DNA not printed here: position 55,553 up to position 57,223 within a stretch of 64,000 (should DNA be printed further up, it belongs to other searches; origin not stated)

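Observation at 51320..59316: Candidate catabolic pathway for an unidentified dicarboxylate or conjugate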

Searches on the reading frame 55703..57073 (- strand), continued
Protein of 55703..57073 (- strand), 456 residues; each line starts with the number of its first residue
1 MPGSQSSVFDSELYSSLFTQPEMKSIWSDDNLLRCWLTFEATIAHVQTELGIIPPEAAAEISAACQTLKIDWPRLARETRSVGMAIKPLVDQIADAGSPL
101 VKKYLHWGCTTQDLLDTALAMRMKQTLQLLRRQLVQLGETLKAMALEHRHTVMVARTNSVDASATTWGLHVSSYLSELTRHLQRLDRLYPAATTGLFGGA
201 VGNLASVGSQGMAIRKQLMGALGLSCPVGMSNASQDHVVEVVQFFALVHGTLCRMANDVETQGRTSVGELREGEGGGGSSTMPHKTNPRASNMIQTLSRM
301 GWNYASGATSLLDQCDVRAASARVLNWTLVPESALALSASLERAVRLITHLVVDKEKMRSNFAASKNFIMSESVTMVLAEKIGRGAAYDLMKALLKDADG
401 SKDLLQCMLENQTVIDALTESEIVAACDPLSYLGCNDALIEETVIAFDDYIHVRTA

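Call 15: search_solved_structures(query=window:55703-57073:-, max_evalue=1e-10)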
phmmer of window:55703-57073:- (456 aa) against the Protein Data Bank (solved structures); distinct sequences matched with E-value up to 1e-10: 27.
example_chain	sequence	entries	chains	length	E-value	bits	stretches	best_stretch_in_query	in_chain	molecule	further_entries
9h4e_B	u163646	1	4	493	2e-72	247.8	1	14-437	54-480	Trans-aconitate decarboxylase 1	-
9h3i_D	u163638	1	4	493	2.4e-72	247.6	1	14-437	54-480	Trans-aconitate decarboxylase 1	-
9h4h_A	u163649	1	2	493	2.4e-72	247.5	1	14-437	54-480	Trans-aconitate decarboxylase 1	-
9xb2_A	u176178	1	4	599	4.4e-72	246.7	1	14-437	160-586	Ubiquitin-like protein SMT3,Trans-aconitate decarboxylase 1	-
9h4g_A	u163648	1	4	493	4.2e-71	243.5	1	14-437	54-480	Trans-aconitate decarboxylase 1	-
3c8t_A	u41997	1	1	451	7e-70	239.4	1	9-444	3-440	Fumarate lyase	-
1re5_A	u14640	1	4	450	4.5e-64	220.3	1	11-435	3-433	3-carboxy-cis,cis-muconate cycloisomerase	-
1q5n_A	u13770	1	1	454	6e-54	186.9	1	11-435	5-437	3-carboxy-cis,cis-muconate cycloisomerase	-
2pfm_A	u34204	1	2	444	2.2e-43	152.1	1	16-424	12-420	Adenylosuccinate lyase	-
2x75_A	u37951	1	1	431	6.9e-43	150.5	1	18-443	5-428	ADENYLOSUCCINATE LYASE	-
1c3u_A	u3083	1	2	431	7.6e-42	147.1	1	21-439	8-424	ADENYLOSUCCINATE LYASE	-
1f1o_A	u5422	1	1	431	7.9e-42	147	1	18-437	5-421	ADENYLOSUCCINATE LYASE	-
1c3c_A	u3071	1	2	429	8e-42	147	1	21-439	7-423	PROTEIN (ADENYLOSUCCINATE LYASE)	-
5xny_A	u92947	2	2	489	2.1e-40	142.3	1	7-441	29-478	CreD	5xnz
8jbd_A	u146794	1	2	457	1.2e-38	136.6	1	17-439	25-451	Adenylosuccinate lyase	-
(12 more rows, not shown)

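Call 18: search_solved_structures(query=window:55703-57073:-, max_evalue=1e-60, show_alignments=3)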
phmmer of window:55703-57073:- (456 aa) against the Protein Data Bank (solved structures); distinct sequences matched with E-value up to 1e-60: 7.
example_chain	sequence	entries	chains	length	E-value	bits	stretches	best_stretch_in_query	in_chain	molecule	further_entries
9h4e_B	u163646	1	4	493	2e-72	247.8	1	14-437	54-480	Trans-aconitate decarboxylase 1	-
9h3i_D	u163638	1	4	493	2.4e-72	247.6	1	14-437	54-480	Trans-aconitate decarboxylase 1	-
9h4h_A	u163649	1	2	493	2.4e-72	247.5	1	14-437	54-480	Trans-aconitate decarboxylase 1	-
9xb2_A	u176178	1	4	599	4.4e-72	246.7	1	14-437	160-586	Ubiquitin-like protein SMT3,Trans-aconitate decarboxylase 1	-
9h4g_A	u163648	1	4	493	4.2e-71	243.5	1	14-437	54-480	Trans-aconitate decarboxylase 1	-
3c8t_A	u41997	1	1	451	7e-70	239.4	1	9-444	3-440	Fumarate lyase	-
1re5_A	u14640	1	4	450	4.5e-64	220.3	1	11-435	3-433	3-carboxy-cis,cis-muconate cycloisomerase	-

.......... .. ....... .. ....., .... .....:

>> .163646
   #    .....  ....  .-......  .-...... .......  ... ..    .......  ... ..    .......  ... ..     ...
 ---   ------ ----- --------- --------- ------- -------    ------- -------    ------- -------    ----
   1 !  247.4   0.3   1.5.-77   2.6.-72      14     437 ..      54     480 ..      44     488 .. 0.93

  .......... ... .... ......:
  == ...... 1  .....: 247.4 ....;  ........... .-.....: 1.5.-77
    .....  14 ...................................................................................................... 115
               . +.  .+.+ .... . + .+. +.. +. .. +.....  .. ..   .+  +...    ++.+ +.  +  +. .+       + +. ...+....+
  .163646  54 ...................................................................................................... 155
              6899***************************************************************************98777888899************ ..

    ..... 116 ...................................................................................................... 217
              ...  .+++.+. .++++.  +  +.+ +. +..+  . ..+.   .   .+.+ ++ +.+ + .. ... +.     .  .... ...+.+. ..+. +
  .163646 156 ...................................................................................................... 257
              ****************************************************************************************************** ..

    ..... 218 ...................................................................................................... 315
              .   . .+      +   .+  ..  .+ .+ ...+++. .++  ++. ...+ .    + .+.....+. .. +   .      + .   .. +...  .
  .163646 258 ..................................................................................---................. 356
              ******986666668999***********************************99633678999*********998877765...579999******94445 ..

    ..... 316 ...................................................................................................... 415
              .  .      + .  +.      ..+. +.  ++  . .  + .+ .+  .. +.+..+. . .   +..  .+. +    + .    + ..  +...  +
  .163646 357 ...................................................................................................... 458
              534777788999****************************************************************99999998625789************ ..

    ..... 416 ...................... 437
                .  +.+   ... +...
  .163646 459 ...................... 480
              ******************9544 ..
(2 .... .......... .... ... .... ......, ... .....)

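Call 22: find_related_loci(query=A1, collection=genome_contigs, flank=10000)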
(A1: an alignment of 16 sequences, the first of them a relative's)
Query A1 (456 aa) in genome_contigs; peptide patterns used: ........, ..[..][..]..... (x = any residue, [..] = any of these).
47 stretches matched a pattern; 34 encode a relative of the query (tblastn E <= 1e-3); 34 distinct loci.
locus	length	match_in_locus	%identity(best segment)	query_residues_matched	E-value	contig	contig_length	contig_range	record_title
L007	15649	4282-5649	98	1-456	0e+0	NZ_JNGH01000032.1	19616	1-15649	Trabulsiella odontotermitis strain 01 SAMPLE01_CONTIG_34, whole genome shotgun sequence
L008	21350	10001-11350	92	1-450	0e+0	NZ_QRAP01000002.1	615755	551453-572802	Enterobacillus tribolii strain DSM 103736 Ga0215724_102, whole genome shotgun sequence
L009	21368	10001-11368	89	1-456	0e+0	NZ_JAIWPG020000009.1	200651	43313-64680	Lelliottia sp. WAP21 9, whole genome shotgun sequence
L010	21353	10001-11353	79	1-452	0e+0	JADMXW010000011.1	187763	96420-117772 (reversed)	Serratia marcescens strain 1001295B_180824_A7 NODE_11_length_187763_cov_31.6085, whole genome shotgun sequence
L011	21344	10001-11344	77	1-448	0e+0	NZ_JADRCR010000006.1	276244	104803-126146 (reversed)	Limnobaculum allomyrinae strain BWR-B9 contig6, whole genome shotgun sequence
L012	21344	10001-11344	78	1-448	0e+0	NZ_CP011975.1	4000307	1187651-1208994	Yersinia aleksiciae strain 159 chromosome, complete genome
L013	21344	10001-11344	79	1-448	0e+0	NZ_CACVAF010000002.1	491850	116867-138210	Yersinia vastinensis strain IP38594, whole genome shotgun sequence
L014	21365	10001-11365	74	1-455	0e+0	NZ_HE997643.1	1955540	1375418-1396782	Yersinia massiliensis CCUG 53443, whole genome shotgun sequence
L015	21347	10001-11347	73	1-449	0e+0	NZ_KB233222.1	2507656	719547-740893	Providencia burhodogranariea DSM 19968 scaffold00001, whole genome shotgun sequence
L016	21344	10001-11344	76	1-448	0e+0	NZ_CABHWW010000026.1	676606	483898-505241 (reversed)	Yersinia alsatica strain IP38850, whole genome shotgun sequence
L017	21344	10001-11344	77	1-448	0e+0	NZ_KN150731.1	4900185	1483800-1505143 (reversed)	Yersinia frederiksenii ATCC 33641 scaffold1, whole genome shotgun sequence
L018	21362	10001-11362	73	1-454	0e+0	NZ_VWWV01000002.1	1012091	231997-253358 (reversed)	Enterobacter sp. Cy-643 NODE_1_length_2804548_cov_69.115748/1, whole genome shotgun sequence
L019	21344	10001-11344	71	1-448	0e+0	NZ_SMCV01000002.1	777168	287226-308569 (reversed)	Raoultella sp. BIGb0138 Ga0304797_102, whole genome shotgun sequence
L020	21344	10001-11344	68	1-448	0e+0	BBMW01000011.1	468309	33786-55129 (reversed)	Citrobacter werkmanii NBRC 105721 DNA, contig: CIWKM11, whole genome shotgun sequence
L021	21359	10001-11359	67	1-456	0e+0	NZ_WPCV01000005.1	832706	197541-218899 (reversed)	Citrobacter sp. On2M On2M_5, whole genome shotgun sequence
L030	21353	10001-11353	65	1-451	0e+0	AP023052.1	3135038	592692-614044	Thaumasiovibrio occultus C4II189 DNA, chromosome 1 complete genome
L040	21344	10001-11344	79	1-448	0e+0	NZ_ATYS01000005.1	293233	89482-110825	Budvicia aquatica DSM 5075 = ATCC 35567 strain DSM 5075 YWEDRAFT_scaffold_3.4_C, whole genome shotgun sequence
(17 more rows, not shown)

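Call 41: search_protein_families(proteins=[L030:8647-9882:+, L040:8597-9523:-, L040:7992-8594:-], library=ncbifam, max_evalue=1e-10)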
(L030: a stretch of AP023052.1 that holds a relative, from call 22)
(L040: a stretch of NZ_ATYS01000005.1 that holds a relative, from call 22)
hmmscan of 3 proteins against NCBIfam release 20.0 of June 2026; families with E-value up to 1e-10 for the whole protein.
L030:8647-9882:+ (411 aa): 4 families
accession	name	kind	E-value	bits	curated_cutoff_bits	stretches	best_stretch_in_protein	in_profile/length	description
NF009920.0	PRK13381.1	subfamily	3.1e-165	550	293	1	2-409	8-410/412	peptidase T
NF003976.0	PRK05469.1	subfamily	2.5e-153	510.7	255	1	2-410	4-408/409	tripeptide aminopeptidase PepT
TIGR01882.1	peptidase-T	equivalog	7.6e-110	367.6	285.75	1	2-410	4-409/410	peptidase T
TIGR01883.1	PepT-like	hypoth_equivalog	1.6e-31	109.6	274.25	1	128-403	87-359/361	peptidase T-like protein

L040:8597-9523:- (308 aa): 3 families
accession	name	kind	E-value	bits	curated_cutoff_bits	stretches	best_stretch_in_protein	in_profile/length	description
NF004885.0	PRK06246.1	equivalog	1.3e-67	228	276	1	20-291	11-276/279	fumarate hydratase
TIGR00722.1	ttdA_fumA_fumB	subfamily_domain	4.2e-66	222.9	100.65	1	22-290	5-269/273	hydrolyase, tartrate alpha subunit/fumarate domain protein, Fe-S type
NF006084.0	PRK08230.1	equivalog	4e-44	150.9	365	1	26-295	22-288/303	L(+)-tartrate dehydratase subunit alpha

L040:7992-8594:- (200 aa): 8 families
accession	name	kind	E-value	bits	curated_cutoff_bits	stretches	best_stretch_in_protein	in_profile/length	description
TIGR00723.1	ttdB_fumA_fumB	subfamily_domain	9.6e-59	198.1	145.15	1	14-179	2-167/169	FumA C-terminus/TtdB family hydratase beta subunit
NF004708.0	PRK06043.1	equivalog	3.3e-55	186.6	269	1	4-193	3-190/192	fumarate hydratase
NF006082.0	PRK08228.1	equivalog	1.1e-54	185.1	264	1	5-196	5-196/205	L(+)-tartrate dehydratase subunit beta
NF006253.0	PRK08395.1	equivalog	4.1e-39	134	244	1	5-180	4-164/166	fumarate hydratase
NF005310.0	PRK06842.1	equivalog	5.4e-30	104.5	238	1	5-186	4-180/185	Fe-S-containing hydro-lyase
NF011920.0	PRK15391.1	subfamily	2.8e-23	82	1094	1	14-187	373-544/548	class I fumarate hydratase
NF011919.0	PRK15390.1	equivalog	6.8e-22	77.4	1105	1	16-182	375-538/548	class I fumarate hydratase FumA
NF011921.0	PRK15392.1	equivalog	2e-21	76.2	1060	1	6-187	362-542/550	class I fumarate hydratase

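Call 43: search_protein_representatives(protein=window:55703-57073:-)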
Query: 456 residues. Proteins with E-value up to 0.001 (for the whole library): 7323; up to 1e-10: 3342; up to 1e-30: 703. The best 150 are listed.
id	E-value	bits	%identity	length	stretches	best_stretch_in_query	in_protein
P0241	2.3e-172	590.3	59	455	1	4-448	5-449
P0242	1.6e-108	379.9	43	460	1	6-444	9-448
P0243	1.7e-89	317.3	39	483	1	4-444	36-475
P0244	3.0e-85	303.3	37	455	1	8-444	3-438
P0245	1.3e-79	284.7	38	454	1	4-444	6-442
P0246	6.2e-79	282.5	39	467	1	12-443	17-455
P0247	3.5e-77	276.7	37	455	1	6-442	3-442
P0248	1.8e-76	274.3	36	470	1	7-443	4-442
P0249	1.2e-70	255.2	34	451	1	7-444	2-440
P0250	1.4e-70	255.0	32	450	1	7-442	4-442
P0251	4.9e-70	253.2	36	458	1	1-440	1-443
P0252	2.3e-67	244.4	34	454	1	6-438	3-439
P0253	3.7e-67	243.7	32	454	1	6-442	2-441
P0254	4.5e-66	240.1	34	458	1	6-443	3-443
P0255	6.4e-66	239.6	34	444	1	13-444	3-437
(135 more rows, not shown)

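Call 46: find_encoding_contigs(protein=P0242, flank=8000, max_places=2)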
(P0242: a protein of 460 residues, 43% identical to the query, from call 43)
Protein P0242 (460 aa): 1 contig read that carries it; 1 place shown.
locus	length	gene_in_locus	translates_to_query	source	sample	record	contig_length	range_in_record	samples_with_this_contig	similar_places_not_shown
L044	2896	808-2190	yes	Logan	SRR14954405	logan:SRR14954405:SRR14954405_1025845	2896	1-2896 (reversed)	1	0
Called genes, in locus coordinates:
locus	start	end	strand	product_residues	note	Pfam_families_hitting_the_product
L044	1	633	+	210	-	?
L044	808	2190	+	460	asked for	PF00206:Lyase_1, PF10397:ADSL_C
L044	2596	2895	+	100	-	?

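Call 47: find_encoding_contigs(protein=P0243, flank=8000, max_places=2)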
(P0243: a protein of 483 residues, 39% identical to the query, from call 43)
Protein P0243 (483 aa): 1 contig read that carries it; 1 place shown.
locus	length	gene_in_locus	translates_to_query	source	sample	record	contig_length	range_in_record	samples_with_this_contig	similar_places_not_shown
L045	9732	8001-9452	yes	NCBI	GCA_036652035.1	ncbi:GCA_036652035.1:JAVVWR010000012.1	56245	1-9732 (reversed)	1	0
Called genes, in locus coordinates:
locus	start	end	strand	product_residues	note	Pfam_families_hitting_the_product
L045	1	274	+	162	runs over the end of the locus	PF01899:MNHE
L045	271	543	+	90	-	PF04066:MrpF_PhaF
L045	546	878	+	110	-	PF03334:PhaG_MnhG_YufB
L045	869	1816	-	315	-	PF00126:HTH_1, PF03466:LysR_substrate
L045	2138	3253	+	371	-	PF13609:Porin_4, PF00267:Porin_1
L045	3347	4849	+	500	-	PF00206:Lyase_1, PF14698:ASL_C2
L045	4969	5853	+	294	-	-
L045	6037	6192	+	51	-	-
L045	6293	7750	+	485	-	PF00939:Na_sulph_symp, PF03600:CitMHS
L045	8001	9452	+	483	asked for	PF00206:Lyase_1, PF10397:ADSL_C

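Call 48: find_encoding_contigs(protein=P0244, flank=8000, max_places=2)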
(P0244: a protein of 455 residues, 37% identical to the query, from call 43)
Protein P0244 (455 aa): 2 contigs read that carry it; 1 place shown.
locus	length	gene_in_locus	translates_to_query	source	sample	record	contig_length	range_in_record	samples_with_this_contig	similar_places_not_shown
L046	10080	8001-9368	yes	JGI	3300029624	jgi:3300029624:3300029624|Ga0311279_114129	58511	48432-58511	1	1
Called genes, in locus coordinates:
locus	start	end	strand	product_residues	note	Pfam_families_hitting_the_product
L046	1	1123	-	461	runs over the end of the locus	PF02056:Glyco_hydro_4, PF11975:Glyco_hydro_4C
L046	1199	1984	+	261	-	PF00165:HTH_AraC (weak), PF12833:HTH_18, PF00165:HTH_AraC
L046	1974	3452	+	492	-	PF00884:Sulfatase, PF01663:Phosphodiest (faint), PF16347:SGSH_C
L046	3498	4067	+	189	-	PF00156:Pribosyltran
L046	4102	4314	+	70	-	-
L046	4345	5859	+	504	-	PF13522:GATase_6, PF13537:GATase_7, PF00156:Pribosyltran (weak)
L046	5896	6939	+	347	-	PF00586:AIRS, PF02769:AIRS_C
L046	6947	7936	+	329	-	PF00561:Abhydrolase_1, PF12146:Hydrolase_4 (weak), PF12697:Abhydrolase_6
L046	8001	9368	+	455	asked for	PF00206:Lyase_1, PF10397:ADSL_C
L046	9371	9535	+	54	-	-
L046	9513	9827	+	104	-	PF02452:PemK_toxin (weak)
